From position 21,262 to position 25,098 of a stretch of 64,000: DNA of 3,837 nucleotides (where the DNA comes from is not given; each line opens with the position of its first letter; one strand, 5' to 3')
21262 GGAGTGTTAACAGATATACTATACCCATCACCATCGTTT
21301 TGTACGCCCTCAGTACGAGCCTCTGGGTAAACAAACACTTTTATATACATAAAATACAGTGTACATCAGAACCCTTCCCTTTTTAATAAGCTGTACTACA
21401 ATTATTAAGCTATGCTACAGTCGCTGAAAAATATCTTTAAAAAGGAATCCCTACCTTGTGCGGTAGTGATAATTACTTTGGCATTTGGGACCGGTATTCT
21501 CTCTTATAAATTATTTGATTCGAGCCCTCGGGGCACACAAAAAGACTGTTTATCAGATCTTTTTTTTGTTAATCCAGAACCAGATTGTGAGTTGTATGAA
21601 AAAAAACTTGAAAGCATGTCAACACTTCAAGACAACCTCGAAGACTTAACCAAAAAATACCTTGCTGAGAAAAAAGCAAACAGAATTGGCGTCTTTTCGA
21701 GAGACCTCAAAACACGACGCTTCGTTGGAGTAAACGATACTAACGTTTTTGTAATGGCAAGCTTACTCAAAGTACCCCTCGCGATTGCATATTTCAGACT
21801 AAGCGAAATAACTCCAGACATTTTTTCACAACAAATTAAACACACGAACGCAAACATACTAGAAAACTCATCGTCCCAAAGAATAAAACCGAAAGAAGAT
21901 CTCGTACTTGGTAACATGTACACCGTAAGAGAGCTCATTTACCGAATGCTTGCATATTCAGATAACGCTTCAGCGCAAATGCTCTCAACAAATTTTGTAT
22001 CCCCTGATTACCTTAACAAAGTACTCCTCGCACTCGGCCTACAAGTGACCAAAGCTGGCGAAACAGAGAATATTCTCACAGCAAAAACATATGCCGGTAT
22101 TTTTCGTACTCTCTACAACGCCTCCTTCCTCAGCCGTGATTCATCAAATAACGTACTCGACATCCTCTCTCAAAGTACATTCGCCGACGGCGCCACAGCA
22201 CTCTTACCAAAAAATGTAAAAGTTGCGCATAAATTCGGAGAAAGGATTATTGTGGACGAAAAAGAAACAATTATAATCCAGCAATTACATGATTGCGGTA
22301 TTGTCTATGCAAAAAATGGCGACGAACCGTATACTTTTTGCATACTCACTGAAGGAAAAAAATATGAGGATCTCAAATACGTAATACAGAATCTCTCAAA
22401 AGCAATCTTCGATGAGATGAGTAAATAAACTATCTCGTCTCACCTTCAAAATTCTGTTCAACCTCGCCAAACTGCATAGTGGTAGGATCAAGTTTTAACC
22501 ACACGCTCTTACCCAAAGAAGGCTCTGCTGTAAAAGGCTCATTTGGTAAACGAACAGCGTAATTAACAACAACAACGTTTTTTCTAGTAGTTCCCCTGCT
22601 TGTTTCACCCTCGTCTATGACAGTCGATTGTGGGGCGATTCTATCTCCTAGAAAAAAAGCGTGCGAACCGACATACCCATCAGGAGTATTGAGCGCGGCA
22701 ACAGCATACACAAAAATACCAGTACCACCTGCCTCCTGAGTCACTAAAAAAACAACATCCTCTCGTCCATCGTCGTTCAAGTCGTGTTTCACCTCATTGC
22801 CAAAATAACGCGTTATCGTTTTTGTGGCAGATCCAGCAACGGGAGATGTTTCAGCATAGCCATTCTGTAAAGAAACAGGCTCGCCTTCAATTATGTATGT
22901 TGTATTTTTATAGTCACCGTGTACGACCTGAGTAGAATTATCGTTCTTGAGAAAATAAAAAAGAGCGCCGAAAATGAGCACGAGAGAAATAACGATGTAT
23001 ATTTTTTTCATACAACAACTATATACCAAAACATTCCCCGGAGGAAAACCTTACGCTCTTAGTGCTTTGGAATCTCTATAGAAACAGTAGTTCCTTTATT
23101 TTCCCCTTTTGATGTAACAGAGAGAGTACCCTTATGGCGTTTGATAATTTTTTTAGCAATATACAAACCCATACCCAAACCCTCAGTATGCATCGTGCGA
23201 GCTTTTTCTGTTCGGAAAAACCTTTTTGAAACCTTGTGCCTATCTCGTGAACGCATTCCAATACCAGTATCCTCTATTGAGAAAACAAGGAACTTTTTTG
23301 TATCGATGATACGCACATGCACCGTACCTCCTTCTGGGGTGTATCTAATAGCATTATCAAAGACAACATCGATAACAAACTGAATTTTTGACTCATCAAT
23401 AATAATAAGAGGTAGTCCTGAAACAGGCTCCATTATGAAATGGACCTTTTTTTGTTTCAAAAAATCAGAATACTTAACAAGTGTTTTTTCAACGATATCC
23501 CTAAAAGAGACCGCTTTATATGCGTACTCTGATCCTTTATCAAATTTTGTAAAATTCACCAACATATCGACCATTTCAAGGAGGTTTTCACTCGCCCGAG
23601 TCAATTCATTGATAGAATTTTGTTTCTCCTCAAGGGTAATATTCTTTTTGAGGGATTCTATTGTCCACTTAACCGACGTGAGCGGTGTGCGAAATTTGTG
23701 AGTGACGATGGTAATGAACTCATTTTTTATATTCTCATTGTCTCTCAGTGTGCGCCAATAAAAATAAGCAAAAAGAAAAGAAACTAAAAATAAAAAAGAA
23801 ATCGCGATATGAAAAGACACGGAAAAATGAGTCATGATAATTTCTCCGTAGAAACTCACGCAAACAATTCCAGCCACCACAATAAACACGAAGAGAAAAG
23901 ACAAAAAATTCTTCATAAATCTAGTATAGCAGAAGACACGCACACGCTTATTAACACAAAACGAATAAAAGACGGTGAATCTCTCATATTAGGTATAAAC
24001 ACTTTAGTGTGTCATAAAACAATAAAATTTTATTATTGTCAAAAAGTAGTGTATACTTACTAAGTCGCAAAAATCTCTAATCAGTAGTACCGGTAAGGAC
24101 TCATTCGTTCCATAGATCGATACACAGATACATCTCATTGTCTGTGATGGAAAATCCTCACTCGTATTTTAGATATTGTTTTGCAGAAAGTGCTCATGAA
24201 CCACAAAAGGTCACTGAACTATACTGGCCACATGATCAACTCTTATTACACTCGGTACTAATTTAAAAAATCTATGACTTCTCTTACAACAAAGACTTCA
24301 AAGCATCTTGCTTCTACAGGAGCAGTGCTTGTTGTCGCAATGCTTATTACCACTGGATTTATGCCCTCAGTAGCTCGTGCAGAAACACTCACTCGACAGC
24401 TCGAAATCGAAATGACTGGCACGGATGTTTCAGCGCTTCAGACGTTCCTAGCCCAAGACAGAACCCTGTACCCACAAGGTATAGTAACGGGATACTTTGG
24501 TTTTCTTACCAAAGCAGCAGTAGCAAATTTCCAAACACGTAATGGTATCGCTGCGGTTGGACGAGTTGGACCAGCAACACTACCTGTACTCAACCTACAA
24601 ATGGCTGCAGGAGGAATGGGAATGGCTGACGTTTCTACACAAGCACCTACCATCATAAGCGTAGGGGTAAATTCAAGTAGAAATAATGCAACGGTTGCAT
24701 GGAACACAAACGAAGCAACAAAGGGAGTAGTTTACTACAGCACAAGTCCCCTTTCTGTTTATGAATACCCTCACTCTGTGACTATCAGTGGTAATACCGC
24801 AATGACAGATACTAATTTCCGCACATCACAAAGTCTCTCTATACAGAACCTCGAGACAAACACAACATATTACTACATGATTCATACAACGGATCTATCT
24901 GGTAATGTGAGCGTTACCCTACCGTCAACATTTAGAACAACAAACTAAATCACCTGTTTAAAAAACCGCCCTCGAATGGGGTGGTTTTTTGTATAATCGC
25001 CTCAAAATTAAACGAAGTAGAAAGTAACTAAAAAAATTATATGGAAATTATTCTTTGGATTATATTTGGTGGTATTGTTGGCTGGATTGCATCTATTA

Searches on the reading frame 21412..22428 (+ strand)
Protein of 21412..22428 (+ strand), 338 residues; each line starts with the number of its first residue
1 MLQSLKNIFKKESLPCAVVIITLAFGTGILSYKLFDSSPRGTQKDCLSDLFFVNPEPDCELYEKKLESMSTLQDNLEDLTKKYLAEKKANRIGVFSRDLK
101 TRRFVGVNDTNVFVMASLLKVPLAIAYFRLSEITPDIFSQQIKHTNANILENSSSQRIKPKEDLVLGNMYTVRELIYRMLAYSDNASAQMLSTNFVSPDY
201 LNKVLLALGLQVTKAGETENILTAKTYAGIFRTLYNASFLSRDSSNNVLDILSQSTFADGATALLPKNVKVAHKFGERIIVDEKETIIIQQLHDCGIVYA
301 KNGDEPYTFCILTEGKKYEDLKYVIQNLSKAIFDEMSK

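Call 9: search_protein_families(library=pfam, proteins=[window:21412-22428:+], max_evalue=0.01)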
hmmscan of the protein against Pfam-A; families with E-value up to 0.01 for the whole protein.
window:21412-22428:+ (338 aa): 1 family
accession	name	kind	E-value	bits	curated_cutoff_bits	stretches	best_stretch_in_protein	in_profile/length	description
PF13354.11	Beta-lactamase2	-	1.3e-36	126.4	22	1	93-313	1-214/214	Beta-lactamase enzyme family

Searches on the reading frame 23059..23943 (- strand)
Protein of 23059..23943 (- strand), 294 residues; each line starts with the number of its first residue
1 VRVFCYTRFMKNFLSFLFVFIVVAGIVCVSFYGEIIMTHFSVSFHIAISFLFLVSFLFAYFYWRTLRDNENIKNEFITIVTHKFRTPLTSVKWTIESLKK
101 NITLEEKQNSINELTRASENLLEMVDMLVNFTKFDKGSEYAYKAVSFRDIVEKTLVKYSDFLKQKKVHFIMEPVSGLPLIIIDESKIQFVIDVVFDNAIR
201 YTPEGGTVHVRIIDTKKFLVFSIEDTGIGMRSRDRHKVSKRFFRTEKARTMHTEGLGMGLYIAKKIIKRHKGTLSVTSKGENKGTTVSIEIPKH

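Call 9: search_protein_families(library=pfam, proteins=[window:23059-23943:-], max_evalue=0.01)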
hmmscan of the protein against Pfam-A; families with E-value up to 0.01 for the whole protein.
window:23059-23943:- (294 aa): 7 families
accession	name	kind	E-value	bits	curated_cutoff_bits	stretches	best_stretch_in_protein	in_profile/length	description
PF02518.31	HATPase_c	-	9.4e-23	81.2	26.4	1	183-293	2-109/111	Histidine kinase-, DNA gyrase B-, and HSP90-like ATPase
PF00512.31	HisKA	-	1.7e-09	38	26.9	1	73-137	2-66/66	His Kinase A (phospho-acceptor) domain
PF14501.12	HATPase_c_5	-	0.0014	18.9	22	1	187-291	6-101/102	GHKL domain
PF13581.12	HATPase_c_2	-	0.0018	18.7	27.4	1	195-289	40-125/127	Histidine kinase-like ATPase domain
PF01292.26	Ni_hydr_CYTB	-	0.0033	17.7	30.1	1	16-86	15-87/179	Prokaryotic cytochrome b561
PF13589.12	HATPase_c_3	-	0.0038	17.7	25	1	206-290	20-104/137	Histidine kinase-, DNA gyrase B-, and HSP90-like ATPase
PF12046.13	CCB1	-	0.0092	15.8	25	0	12-107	78-154/168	Cofactor assembly of complex C subunit B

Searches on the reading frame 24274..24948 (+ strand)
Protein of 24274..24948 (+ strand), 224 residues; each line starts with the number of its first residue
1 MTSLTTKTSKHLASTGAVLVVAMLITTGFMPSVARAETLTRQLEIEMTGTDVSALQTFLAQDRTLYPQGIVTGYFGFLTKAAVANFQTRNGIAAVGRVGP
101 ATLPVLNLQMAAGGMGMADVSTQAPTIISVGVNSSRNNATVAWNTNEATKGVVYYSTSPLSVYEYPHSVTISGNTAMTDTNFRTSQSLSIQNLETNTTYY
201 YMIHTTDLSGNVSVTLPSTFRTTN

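Call 9: search_protein_families(library=pfam, proteins=[window:24274-24948:+], max_evalue=0.01)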
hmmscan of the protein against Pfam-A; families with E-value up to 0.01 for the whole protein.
window:24274-24948:+ (224 aa): 2 families
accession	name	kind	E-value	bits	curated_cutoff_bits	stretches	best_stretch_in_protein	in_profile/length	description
PF01471.23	PG_binding_1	-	8.7e-11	42.3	23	1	48-103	1-54/57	Putative peptidoglycan binding domain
PF16656.11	Pur_ac_phosph_N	-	5.9e-07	30.4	30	1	127-207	3-82/93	Purple acid Phosphatase, N-terminal domain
